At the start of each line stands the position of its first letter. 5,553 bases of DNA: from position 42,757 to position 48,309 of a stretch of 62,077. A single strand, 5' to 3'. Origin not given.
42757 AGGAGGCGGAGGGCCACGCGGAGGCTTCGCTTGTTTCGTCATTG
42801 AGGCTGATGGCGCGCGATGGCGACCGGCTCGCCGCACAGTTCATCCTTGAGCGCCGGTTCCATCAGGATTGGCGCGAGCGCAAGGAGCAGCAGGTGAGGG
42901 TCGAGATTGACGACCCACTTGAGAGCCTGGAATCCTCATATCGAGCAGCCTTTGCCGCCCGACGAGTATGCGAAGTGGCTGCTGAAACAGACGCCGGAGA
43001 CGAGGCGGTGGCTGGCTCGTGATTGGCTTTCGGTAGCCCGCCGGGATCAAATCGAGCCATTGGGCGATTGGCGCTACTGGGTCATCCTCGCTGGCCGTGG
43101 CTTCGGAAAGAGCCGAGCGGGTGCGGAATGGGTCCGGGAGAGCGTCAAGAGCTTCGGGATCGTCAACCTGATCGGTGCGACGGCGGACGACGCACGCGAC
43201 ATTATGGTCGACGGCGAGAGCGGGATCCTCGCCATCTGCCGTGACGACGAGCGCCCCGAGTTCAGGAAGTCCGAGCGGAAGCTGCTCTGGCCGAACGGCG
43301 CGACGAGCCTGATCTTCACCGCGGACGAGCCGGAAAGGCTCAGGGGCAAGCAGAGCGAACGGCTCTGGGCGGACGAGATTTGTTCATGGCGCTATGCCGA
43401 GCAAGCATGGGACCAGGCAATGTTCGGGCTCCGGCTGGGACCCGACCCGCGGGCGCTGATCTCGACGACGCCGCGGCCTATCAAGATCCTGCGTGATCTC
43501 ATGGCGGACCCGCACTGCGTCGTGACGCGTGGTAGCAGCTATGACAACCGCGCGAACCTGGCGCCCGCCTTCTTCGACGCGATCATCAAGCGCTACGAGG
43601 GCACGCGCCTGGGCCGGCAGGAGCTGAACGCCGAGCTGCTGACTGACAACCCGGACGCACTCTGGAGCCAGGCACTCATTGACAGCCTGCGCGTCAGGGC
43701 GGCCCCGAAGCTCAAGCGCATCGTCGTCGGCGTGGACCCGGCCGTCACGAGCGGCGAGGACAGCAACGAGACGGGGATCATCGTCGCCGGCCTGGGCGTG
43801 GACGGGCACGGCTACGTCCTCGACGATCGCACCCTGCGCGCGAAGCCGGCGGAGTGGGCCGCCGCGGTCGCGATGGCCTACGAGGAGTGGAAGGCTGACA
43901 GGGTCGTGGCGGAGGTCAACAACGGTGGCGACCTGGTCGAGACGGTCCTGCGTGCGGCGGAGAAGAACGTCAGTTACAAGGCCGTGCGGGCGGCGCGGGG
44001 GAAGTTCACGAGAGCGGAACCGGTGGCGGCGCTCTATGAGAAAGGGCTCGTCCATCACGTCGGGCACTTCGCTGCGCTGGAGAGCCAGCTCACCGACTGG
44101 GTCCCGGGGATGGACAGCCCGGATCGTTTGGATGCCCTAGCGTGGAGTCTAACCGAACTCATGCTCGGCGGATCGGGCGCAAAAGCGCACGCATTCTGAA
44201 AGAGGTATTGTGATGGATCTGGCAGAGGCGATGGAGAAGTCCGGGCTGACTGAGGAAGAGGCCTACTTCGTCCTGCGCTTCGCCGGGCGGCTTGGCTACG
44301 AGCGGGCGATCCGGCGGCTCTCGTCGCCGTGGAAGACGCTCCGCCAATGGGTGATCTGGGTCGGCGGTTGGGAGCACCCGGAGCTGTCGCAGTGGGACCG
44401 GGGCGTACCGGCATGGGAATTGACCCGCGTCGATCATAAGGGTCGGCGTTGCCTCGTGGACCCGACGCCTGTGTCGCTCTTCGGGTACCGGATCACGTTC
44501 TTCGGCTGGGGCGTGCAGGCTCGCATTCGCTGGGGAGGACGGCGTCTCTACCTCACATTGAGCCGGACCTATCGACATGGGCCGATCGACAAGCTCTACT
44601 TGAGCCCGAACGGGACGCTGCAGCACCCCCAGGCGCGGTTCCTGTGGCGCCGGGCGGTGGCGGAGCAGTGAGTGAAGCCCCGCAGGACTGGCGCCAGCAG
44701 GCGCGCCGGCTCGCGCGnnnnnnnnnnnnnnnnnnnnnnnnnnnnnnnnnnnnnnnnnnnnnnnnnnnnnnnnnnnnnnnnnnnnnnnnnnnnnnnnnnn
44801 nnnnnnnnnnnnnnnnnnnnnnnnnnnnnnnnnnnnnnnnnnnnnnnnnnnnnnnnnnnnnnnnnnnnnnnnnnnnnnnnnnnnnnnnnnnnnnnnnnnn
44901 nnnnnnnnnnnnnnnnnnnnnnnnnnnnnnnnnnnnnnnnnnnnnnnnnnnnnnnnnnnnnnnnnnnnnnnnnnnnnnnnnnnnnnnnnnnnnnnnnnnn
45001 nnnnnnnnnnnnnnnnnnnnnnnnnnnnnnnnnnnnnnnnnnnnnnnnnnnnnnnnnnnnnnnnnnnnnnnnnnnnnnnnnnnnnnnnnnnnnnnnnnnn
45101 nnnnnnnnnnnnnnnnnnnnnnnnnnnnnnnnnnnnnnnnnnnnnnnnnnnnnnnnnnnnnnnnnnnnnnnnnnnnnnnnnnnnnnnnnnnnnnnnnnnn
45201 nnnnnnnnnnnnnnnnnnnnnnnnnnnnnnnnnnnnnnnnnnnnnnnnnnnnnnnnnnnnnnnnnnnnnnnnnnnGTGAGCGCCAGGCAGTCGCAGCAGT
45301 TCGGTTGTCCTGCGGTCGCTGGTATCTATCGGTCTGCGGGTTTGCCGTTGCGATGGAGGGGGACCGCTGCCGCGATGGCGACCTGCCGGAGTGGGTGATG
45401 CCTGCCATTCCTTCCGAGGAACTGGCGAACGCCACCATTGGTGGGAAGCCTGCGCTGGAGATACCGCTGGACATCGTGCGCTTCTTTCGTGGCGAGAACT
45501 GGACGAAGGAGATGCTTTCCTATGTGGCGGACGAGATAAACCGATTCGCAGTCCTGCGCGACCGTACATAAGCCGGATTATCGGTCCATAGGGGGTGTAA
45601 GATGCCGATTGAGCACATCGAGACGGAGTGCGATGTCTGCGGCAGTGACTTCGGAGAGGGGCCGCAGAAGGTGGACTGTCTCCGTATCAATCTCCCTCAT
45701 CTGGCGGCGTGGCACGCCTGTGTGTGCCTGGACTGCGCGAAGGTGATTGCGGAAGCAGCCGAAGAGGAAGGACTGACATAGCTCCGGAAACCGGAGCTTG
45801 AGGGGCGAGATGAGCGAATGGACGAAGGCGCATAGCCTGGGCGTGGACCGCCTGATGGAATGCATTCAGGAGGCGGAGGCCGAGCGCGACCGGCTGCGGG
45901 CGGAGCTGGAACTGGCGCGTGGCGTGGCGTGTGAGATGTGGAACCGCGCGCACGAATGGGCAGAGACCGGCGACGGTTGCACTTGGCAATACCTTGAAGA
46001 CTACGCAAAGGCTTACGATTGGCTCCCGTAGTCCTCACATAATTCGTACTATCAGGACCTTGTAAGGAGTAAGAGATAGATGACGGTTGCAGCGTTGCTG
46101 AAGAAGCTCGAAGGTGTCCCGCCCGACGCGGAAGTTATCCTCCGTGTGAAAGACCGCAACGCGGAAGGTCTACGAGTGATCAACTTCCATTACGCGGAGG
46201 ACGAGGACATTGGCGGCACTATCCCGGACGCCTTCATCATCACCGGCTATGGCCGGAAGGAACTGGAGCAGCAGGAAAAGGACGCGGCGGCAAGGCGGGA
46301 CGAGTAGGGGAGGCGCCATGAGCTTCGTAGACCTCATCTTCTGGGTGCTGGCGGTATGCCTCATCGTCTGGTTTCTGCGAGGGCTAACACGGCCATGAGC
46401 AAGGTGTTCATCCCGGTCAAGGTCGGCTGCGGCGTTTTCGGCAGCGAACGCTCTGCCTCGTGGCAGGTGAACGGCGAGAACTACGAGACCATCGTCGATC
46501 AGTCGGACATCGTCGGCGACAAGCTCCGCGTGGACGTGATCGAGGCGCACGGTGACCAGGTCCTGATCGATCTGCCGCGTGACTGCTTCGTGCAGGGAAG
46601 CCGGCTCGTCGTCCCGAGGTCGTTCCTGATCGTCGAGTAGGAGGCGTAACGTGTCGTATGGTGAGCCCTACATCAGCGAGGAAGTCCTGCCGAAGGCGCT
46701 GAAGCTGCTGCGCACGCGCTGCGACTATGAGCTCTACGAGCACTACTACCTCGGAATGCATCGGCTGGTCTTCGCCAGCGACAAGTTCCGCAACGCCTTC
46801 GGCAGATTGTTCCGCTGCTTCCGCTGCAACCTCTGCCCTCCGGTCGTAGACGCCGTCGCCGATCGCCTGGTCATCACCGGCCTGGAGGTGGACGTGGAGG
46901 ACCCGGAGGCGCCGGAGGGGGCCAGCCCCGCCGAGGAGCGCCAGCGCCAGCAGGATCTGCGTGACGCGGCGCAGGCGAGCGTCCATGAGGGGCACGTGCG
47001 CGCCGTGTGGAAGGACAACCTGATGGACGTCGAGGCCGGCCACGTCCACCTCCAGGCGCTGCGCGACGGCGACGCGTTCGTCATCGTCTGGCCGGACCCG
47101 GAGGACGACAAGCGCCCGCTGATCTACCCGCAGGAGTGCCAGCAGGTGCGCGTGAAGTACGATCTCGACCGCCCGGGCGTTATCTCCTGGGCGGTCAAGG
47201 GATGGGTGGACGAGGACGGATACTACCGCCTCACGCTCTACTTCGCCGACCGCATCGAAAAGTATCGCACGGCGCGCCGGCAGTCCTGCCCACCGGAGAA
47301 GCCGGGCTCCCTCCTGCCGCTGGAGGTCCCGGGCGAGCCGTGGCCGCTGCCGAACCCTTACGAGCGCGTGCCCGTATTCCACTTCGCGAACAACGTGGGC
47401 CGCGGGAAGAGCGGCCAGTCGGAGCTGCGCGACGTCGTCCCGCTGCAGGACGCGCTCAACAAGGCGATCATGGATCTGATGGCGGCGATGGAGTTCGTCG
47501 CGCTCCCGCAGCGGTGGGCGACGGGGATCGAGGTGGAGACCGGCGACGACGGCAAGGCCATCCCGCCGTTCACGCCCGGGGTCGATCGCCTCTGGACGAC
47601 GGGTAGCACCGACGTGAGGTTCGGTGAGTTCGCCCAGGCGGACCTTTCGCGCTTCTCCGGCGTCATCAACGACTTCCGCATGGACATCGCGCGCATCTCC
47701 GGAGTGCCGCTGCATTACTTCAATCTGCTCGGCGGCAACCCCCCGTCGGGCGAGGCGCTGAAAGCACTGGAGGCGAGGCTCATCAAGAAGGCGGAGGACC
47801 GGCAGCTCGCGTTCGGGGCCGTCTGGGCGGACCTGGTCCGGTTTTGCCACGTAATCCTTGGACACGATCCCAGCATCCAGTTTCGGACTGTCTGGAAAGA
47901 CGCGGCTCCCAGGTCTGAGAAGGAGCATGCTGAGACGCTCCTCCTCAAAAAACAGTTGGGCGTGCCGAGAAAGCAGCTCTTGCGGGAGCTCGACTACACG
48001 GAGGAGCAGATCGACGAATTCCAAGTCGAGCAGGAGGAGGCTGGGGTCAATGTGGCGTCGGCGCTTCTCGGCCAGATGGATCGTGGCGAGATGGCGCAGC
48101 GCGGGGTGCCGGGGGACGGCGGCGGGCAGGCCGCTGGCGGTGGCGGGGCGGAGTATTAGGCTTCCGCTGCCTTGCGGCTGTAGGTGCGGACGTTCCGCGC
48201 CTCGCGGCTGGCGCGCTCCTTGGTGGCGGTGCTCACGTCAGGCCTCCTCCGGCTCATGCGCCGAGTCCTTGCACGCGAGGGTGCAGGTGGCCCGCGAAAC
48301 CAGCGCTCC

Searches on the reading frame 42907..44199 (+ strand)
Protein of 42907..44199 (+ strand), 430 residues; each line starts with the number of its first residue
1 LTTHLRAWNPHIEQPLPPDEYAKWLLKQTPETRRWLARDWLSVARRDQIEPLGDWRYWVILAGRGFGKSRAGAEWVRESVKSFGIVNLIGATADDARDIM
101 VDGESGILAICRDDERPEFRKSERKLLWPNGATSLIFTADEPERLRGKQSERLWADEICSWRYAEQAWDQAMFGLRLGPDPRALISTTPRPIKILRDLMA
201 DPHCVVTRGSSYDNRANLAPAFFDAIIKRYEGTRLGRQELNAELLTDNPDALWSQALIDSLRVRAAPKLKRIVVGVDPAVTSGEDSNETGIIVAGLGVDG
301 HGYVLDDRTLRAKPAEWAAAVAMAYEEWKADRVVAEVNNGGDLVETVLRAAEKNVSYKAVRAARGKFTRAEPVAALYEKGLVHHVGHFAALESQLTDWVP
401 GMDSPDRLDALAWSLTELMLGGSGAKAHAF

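Call 73: search_protein_families(library=pfam, proteins=[window:42907-44199:+], max_evalue=0.05)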
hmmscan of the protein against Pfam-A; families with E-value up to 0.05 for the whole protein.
window:42907-44199:+ (430 aa): 2 families
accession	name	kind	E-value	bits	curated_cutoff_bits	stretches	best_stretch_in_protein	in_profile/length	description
PF03237.21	Terminase_6N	-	7.6e-24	85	22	1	60-257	2-212/215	Terminase large subunit, T4likevirus-type, N-terminal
PF17289.8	Terminase_6C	-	1.9e-16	60.8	22.6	1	274-416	1-153/155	Terminase RNaseH-like domain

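Call 106: find_homologous_proteins(query=window:42907-44199:+, max_evalue=1e-30)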
Query window:42907-44199:+ (430 aa): 7999 proteins with E <= 1e-30 among 8000 candidates; the best 120 are listed.
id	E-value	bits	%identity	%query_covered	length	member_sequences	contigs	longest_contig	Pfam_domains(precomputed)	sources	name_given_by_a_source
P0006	2.7e-252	855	100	88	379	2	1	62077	PF17289.9,PF03237.22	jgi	jgi:phage terminase large subunit-like protein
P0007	1.8e-224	764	80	97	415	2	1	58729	PF17289.9,PF03237.22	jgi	jgi:predicted phage terminase large subunit-like protein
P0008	1.4e-202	691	82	86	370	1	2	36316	PF17289.9,PF03237.22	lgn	-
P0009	4.2e-191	654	80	83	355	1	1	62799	PF17289.9,PF03237.22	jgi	jgi:phage terminase large subunit-like protein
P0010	6.5e-180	617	69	93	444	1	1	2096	PF17289.9,PF03237.22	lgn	-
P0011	8.1e-174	597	67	90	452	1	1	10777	PF17289.9,PF03237.22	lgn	-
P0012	2.9e-172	592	65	94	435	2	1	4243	PF17289.9,PF03237.22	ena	-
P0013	3.7e-172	591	66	90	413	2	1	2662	PF17289.9,PF03237.22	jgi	jgi:phage terminase large subunit-like protein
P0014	1.3e-171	589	67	90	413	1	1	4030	PF17289.9,PF03237.22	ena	-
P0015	3.0e-170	585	65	94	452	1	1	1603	PF17289.9,PF03237.22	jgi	-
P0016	1.9e-169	582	67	89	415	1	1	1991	PF17289.9,PF03237.22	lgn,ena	-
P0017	1.9e-169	582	66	92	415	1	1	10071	PF17289.9,PF03237.22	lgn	-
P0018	2.1e-169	582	64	94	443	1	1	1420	PF17289.9,PF03237.22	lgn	-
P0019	2.6e-169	582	65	94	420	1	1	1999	PF17289.9,PF03237.22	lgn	-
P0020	2.3e-168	579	65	92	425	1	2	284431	PF17289.9,PF03237.22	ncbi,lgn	-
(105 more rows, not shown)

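Call 107: find_encoding_contigs(protein=P0009, flank=10000, max_places=3)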
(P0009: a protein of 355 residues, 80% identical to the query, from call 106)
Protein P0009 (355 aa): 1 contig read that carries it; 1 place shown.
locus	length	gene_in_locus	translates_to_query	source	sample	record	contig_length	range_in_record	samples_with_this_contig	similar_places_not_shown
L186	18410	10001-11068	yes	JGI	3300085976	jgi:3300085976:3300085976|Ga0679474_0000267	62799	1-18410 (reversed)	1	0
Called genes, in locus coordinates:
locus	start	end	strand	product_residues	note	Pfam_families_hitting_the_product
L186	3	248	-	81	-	-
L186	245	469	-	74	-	-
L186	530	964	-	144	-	PF12728:HTH_17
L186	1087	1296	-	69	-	-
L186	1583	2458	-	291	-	-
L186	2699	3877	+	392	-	PF14659:Phage_int_SAM_3 (weak), PF00589:Phage_integrase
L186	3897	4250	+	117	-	-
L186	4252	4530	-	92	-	-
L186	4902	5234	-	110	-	-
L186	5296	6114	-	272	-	PF04542:Sigma70_r2, PF04539:Sigma70_r3, PF04545:Sigma70_r4 (weak)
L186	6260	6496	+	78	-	-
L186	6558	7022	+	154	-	-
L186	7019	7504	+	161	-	-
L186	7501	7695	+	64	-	-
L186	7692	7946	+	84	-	-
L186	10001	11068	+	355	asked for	PF03237:Terminase_6N, PF17289:Terminase_6C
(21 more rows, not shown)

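Call 108: find_encoding_contigs(protein=P0008, flank=10000, max_places=3)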
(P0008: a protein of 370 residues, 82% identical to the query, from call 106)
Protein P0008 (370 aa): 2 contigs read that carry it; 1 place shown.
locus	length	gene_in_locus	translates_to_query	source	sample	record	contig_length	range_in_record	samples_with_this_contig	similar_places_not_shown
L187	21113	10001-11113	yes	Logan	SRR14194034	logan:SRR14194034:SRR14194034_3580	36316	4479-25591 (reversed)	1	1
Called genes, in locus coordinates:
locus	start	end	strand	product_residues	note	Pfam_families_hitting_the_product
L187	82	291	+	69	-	-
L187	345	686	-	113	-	PF12728:HTH_17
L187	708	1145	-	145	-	-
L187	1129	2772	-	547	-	-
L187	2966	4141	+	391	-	PF00589:Phage_integrase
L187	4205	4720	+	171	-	PF13392:HNH_3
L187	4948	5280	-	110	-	-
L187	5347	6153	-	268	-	PF04542:Sigma70_r2, PF04539:Sigma70_r3, PF04545:Sigma70_r4 (weak)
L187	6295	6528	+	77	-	-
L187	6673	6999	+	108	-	PF13392:HNH_3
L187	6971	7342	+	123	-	-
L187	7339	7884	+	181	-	-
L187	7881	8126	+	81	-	-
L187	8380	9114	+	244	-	PF01510:Amidase_2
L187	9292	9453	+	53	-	-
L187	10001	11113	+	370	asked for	PF03237:Terminase_6N, PF17289:Terminase_6C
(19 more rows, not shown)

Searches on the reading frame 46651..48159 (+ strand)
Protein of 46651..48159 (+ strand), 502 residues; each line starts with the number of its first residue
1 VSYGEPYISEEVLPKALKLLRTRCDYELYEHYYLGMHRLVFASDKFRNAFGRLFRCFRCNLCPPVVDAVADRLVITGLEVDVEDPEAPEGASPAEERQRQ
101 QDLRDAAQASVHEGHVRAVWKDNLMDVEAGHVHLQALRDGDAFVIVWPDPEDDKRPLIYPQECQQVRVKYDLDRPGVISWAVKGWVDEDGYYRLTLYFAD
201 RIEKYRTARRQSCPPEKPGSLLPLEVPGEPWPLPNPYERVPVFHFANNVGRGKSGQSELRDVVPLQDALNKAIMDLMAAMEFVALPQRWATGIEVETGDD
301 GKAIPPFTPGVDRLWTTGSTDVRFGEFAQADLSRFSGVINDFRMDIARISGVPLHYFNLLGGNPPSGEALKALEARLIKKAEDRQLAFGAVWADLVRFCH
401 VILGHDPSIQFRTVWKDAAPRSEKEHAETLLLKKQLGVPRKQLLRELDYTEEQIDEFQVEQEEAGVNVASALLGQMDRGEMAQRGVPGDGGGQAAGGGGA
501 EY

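Call 13: search_dna_similar(query=window:46651-48159:+, collection=phages, mode=protein, max_rows=15)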
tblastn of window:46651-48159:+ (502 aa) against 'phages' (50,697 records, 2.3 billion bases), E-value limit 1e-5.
Records with a match: 1249; places in all: 1251; records where one place covers at least 80% of the query: 72.
Best place of each record, by identity: <60% 1249.
By first word of the organism name: Mycobacterium 535; Propionibacterium 188; Streptomyces 151; Gordonia 140; Arthrobacter 111; Cutibacterium 45; Brevibacterium 32; Microbacterium 15; Curtobacterium 10; Rhodococcus 6; and 8 more.
By host as written in the record: Mycobacterium smegmatis mc2 155 392; Propionibacterium acnes 98; Gordonia terrae 3612 74; Arthrobacter globiformis B-2979 58; Mycobacterium smegmatis mc#155 56; Cutibacterium acnes 49; Propionibacterium acnes ATCC 6919 36; Gordonia rubripertincta NRRL B-16540 33; and 116 more.
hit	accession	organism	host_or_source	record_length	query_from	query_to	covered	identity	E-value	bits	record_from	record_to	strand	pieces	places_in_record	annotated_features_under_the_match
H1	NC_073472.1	Streptomyces phage Success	Streptomyces lividans JI 1326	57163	18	463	89%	31.4%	6e-60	219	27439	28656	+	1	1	51: portal protein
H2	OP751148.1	Streptomyces phage Success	Streptomyces lividans JI 1326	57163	18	463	89%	31.4%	6e-60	219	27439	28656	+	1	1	51: portal protein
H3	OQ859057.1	Brevibacterium phage 10C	Brevibacterium aurantiacum SMQ-1335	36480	13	478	93%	29.0%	2e-23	110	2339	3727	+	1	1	portal protein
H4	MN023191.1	Brevibacterium phage AGM16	Brevibacterium aurantiacum SMQ-1335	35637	13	478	93%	29.0%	2e-23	110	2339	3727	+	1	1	portal protein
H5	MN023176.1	Brevibacterium phage AGM1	Brevibacterium aurantiacum SMQ-1335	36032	13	478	93%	29.0%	2e-23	110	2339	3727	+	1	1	portal protein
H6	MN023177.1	Brevibacterium phage AGM2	Brevibacterium aurantiacum SMQ-1335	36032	13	478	93%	29.0%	2e-23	110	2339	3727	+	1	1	portal protein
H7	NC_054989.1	Brevibacterium phage AGM1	Brevibacterium aurantiacum SMQ-1335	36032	13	478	93%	29.0%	2e-23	110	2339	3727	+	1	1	portal protein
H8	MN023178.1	Brevibacterium phage AGM3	Brevibacterium aurantiacum SMQ-1335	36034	13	478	93%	29.0%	2e-23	110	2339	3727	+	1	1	portal protein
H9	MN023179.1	Brevibacterium phage AGM4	Brevibacterium aurantiacum SMQ-1335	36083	13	478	93%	29.0%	2e-23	110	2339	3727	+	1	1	portal protein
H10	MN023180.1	Brevibacterium phage AGM5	Brevibacterium aurantiacum SMQ-1335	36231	13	478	93%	29.0%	2e-23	110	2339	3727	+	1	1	portal protein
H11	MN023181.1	Brevibacterium phage AGM6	Brevibacterium aurantiacum SMQ-1335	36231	13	478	93%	29.0%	2e-23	110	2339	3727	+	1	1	portal protein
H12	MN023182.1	Brevibacterium phage AGM7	Brevibacterium aurantiacum SMQ-1335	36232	13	478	93%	29.0%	2e-23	110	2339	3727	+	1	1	portal protein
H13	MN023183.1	Brevibacterium phage AGM8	Brevibacterium aurantiacum SMQ-1335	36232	13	478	93%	29.0%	2e-23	110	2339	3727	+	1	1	portal protein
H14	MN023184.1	Brevibacterium phage AGM9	Brevibacterium aurantiacum SMQ-1335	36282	13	478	93%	29.0%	2e-23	110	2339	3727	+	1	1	portal protein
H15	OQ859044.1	Brevibacterium phage 1T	Brevibacterium aurantiacum SMQ-1335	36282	13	478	93%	29.0%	2e-23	110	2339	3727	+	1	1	portal protein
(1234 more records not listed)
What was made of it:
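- Tried and rejected: The portal gave only distant actinophage hits, about 31% identity (call 13).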

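Call 18: find_related_loci(query=window:46651-48159:+, collection=genome_contigs, flank=10000)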
Query window:46651-48159:+ (502 aa) in genome_contigs; peptide patterns used: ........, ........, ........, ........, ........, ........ (x = any residue, [..] = any of these).
111 stretches matched a pattern, but none encodes a relative of the query by tblastn (E <= 1e-3).

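Call 19: find_encoding_contigs(protein=window:46651-48159:+, flank=10000, max_places=6)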
Protein window:46651-48159:+ (502 aa): 1 contig read that carries it; 1 place shown.
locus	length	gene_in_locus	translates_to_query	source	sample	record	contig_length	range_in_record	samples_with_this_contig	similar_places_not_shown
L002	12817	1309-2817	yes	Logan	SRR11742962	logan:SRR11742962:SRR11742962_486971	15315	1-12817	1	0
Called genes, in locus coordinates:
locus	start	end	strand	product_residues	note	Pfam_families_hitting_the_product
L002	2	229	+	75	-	?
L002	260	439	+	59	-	-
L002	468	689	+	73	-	-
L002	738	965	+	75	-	-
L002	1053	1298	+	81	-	-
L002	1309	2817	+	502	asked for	PF05133:SPP1_portal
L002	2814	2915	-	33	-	-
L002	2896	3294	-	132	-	-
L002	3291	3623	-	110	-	-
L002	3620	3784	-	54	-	-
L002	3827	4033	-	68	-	-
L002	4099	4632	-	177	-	-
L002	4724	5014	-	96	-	-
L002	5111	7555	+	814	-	-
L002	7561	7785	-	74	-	-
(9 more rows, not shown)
